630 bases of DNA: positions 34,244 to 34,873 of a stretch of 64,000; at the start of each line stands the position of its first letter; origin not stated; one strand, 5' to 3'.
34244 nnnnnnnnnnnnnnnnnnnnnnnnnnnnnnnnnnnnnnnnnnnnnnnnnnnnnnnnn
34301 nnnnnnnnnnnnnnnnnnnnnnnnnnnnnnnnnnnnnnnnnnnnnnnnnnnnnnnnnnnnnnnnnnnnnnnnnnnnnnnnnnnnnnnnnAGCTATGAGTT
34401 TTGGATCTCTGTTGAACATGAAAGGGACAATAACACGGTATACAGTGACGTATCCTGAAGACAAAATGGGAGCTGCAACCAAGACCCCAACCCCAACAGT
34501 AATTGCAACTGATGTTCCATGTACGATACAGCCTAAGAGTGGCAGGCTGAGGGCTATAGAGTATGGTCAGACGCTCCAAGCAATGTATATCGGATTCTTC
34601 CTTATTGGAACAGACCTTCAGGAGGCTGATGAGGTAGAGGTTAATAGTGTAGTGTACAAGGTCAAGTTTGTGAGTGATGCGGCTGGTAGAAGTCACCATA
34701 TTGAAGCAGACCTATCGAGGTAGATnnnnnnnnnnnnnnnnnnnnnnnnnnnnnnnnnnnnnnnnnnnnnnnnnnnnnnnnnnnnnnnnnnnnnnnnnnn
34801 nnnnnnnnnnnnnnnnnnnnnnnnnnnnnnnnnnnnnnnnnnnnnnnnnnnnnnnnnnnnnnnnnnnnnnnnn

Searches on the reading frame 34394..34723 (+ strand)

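Call 7: search_protein_families(library=pfam, proteins=[window:34394-34723:+], max_evalue=0.01)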
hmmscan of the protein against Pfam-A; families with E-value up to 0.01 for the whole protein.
window:34394-34723:+ (109 aa): 1 family
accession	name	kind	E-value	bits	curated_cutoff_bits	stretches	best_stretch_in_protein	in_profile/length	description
PF12206.14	DUF3599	-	0.00094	19.8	25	1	22-105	30-110/116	Domain of unknown function (DUF3599)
